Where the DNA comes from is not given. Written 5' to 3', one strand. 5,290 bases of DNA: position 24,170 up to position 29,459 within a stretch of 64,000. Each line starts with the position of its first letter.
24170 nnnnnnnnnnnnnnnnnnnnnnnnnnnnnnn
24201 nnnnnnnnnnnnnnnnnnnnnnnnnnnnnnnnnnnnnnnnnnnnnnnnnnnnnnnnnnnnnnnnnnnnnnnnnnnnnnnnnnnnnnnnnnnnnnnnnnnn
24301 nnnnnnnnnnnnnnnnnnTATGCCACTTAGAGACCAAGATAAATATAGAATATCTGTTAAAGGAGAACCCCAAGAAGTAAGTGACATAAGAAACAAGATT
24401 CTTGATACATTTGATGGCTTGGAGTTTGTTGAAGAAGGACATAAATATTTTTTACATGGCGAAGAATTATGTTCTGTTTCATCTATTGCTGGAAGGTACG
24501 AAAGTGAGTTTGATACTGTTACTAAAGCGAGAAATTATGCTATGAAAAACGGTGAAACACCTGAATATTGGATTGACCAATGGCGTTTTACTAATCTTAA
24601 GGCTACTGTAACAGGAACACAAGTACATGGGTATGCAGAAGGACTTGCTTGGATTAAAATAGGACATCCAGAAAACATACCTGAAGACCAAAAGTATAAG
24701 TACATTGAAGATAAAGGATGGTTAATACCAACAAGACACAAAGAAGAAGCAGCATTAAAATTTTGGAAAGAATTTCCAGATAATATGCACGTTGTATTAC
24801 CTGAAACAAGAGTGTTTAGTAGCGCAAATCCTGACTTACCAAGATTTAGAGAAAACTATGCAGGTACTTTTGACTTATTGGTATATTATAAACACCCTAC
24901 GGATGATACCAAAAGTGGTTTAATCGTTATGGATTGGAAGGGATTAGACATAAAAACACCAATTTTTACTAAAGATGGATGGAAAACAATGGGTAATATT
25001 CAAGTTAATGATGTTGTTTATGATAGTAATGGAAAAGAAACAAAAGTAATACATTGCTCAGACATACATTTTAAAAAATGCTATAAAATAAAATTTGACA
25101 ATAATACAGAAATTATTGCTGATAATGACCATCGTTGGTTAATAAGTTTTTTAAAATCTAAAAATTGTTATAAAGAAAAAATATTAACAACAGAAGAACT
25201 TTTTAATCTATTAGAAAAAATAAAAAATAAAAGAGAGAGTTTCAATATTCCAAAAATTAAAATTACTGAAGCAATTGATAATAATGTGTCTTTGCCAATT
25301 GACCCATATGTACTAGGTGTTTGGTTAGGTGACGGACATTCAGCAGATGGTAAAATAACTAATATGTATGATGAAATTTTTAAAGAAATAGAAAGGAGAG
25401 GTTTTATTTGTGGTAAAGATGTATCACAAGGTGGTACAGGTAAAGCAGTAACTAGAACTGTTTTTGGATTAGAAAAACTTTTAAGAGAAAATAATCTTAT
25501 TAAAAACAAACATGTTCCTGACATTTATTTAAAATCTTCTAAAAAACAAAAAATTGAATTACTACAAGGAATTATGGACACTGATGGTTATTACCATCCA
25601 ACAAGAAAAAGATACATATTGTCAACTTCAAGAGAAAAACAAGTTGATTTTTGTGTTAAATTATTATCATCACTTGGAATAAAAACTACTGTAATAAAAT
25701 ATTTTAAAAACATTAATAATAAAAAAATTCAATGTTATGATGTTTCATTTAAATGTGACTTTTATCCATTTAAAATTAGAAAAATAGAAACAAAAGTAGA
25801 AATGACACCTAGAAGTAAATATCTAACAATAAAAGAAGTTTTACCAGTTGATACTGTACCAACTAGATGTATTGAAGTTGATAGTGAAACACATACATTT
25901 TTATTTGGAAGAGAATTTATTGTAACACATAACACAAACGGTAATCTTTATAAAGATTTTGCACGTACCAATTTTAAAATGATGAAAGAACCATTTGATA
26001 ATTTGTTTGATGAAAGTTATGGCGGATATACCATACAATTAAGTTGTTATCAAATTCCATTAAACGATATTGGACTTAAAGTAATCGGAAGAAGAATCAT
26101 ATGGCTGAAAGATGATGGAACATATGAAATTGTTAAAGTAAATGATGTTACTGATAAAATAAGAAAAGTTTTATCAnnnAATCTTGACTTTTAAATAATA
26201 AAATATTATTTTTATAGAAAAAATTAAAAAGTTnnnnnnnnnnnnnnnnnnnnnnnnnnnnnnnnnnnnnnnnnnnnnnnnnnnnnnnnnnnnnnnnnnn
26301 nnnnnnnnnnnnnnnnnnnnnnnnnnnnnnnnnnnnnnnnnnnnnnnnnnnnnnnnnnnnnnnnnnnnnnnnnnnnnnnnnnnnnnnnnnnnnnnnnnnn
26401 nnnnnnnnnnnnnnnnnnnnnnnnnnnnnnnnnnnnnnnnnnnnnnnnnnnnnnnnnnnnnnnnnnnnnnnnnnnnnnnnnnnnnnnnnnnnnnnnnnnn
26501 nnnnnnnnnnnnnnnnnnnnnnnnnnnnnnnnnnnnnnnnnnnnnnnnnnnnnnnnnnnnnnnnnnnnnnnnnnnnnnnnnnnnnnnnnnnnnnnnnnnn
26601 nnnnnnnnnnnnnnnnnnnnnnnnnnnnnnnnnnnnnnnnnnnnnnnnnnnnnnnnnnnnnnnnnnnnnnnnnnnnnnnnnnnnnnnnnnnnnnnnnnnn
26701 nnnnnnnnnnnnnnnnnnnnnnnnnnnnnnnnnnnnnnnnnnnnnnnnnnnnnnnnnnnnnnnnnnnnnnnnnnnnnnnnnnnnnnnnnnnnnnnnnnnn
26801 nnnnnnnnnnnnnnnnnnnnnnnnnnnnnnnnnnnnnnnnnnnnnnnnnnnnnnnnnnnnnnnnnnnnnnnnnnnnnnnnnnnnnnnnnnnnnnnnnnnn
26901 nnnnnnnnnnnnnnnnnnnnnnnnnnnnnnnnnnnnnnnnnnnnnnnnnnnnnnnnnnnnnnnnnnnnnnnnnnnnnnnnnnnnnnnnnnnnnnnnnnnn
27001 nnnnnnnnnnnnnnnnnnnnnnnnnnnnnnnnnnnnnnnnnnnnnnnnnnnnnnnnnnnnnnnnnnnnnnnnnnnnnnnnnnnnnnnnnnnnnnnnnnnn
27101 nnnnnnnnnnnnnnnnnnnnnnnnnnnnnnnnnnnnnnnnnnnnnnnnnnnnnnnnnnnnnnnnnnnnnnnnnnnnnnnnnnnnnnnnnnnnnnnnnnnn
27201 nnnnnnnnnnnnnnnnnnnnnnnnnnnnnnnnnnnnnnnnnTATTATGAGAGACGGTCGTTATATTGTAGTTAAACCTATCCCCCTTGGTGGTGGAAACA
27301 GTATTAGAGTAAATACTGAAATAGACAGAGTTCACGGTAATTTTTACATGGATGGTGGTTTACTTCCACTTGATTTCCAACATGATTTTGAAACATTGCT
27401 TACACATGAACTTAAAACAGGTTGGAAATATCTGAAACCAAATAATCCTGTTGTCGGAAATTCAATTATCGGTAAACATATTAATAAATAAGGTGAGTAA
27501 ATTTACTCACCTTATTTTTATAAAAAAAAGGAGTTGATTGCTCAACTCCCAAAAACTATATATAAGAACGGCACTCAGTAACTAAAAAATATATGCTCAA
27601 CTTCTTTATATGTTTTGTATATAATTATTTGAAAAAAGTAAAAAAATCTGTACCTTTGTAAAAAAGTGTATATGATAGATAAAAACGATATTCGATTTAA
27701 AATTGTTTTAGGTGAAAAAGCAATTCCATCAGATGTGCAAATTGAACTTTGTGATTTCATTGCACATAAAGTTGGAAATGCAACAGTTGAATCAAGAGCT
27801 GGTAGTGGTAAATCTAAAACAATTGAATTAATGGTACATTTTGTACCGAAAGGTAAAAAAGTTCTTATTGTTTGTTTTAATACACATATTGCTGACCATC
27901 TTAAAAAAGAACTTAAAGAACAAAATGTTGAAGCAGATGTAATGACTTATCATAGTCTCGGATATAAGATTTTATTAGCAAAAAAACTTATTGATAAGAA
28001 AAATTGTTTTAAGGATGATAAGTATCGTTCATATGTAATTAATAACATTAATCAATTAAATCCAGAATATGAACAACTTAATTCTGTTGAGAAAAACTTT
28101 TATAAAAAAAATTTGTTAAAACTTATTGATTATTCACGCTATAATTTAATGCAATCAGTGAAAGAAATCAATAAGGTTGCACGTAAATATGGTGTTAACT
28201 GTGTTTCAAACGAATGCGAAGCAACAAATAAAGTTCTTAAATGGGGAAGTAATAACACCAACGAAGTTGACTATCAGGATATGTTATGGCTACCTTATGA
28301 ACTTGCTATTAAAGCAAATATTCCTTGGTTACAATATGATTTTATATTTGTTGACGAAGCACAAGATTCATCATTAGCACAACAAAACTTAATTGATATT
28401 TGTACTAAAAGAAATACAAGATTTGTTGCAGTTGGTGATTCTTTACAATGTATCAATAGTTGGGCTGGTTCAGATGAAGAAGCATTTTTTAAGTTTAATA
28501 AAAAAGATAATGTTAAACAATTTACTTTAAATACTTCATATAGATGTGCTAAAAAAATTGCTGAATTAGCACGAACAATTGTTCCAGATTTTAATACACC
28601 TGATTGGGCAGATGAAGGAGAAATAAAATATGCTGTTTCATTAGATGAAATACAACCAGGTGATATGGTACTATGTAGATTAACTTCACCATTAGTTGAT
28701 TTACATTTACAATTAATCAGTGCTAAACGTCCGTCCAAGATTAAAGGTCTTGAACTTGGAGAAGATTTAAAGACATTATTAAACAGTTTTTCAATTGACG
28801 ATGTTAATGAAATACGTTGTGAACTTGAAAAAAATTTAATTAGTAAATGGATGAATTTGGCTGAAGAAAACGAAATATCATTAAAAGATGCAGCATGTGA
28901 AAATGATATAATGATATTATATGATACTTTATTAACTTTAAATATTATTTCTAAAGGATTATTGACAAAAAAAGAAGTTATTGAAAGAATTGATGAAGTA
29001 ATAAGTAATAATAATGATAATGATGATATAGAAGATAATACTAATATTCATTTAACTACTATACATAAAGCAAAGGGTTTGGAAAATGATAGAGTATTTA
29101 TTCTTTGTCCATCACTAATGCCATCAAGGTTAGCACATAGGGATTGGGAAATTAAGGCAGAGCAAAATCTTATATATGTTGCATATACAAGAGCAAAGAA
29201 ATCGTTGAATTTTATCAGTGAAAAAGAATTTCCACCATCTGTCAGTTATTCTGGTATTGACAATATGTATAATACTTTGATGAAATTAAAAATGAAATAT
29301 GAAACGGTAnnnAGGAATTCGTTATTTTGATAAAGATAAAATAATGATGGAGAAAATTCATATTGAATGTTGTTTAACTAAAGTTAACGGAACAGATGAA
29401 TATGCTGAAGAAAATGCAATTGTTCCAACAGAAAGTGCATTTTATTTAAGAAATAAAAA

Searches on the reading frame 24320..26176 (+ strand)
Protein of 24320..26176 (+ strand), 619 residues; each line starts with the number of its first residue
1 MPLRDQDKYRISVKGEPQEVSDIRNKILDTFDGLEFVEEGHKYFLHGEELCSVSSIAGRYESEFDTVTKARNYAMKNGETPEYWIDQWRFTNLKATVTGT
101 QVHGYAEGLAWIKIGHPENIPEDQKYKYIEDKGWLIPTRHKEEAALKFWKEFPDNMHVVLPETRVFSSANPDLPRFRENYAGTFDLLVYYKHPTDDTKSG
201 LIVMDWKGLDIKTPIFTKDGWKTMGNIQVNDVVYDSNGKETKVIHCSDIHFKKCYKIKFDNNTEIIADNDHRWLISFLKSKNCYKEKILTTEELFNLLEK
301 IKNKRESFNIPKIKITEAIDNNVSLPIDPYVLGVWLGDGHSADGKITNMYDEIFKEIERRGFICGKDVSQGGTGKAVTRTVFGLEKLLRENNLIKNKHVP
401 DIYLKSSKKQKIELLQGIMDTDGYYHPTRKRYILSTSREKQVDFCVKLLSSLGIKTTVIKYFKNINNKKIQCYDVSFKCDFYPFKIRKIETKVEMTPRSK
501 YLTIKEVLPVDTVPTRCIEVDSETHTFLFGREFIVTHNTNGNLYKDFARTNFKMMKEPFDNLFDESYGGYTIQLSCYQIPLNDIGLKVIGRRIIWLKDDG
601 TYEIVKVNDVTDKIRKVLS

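Call 15: search_protein_families(library=pfam, proteins=[window:24320-26176:+], max_evalue=0.001)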
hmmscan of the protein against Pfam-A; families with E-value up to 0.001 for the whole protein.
window:24320-26176:+ (619 aa): 1 family
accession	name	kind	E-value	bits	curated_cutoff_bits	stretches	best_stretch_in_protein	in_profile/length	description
PF14528.11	LAGLIDADG_3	-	4.9e-05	23.9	22.5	1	410-472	2-65/82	LAGLIDADG-like domain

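Call 16: search_protein_families(library=phrogs, proteins=[window:24320-26176:+], max_evalue=0.001)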
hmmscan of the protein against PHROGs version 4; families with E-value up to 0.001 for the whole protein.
window:24320-26176:+ (619 aa): 7 families
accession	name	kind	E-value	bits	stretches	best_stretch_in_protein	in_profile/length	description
phrog_36964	-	head and packaging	8e-39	134.3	1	209-540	93-436/890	terminase large subunit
phrog_15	-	head and packaging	2.3e-30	106.7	1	207-434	78-317/1330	terminase large subunit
phrog_19299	-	head and packaging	5.6e-24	85.6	1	207-540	31-387/702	terminase large subunit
phrog_298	-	DNA, RNA and nucleotide metabolism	5e-14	53.3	1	32-207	47-186/293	exonuclease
phrog_510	-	DNA, RNA and nucleotide metabolism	5.1e-10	39.7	1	219-427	419-629/667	DNA primase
phrog_50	-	DNA, RNA and nucleotide metabolism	1.6e-06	28.4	1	210-340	90-215/570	DnaC-like helicase loader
phrog_38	-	head and packaging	0.00049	19.9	0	201-314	147-250/760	terminase large subunit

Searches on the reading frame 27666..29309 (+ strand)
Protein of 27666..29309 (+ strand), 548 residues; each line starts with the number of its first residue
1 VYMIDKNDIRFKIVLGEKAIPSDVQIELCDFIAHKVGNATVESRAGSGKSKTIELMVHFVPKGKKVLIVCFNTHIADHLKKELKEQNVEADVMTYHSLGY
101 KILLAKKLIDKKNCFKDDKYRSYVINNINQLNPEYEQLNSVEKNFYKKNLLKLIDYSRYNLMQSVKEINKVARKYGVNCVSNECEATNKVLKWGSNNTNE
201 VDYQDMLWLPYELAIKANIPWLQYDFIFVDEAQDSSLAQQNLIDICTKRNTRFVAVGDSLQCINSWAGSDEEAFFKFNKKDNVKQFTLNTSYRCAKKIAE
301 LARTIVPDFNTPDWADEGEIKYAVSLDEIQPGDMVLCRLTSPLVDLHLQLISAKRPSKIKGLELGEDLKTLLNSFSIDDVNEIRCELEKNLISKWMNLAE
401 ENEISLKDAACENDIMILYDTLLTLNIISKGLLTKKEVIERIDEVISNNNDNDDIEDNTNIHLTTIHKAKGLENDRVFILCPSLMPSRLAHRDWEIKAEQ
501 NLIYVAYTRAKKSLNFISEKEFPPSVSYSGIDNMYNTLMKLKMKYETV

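Call 15: search_protein_families(library=pfam, proteins=[window:27666-29309:+], max_evalue=0.001)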
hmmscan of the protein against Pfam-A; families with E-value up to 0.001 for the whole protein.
window:27666-29309:+ (548 aa): 6 families
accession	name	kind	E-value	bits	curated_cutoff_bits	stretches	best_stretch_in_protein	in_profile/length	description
PF00580.27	UvrD-helicase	-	1.2e-21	78.1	23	1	33-280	10-269/271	UvrD/REP helicase N-terminal domain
PF13361.12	UvrD_C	-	8.6e-16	58.7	25.6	1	145-518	153-347/350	UvrD-like helicase C-terminal domain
PF13245.12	AAA_19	-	7.8e-13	49.2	25.1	1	39-264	14-131/134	AAA domain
PF13538.12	UvrD_C_2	-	4.2e-09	36.6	27.4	1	461-516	2-51/52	UvrD-like helicase C-terminal domain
PF01443.25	Viral_helicase1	-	2.1e-07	31.4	21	0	444-517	160-227/228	Viral superfamily 1 RNA helicase core domain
PF13604.12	AAA_30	-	8.3e-06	26.1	27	0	33-84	15-67/191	AAA domain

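Call 16: search_protein_families(library=phrogs, proteins=[window:27666-29309:+], max_evalue=0.001)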
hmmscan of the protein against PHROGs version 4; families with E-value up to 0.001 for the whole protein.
window:27666-29309:+ (548 aa): 2 families
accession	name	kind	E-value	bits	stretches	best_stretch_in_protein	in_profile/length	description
phrog_1967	-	DNA, RNA and nucleotide metabolism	5.6e-83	280.8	1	20-521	152-671/776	DNA helicase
phrog_16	-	DNA, RNA and nucleotide metabolism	0.00018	20.9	1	19-238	271-391/986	DNA helicase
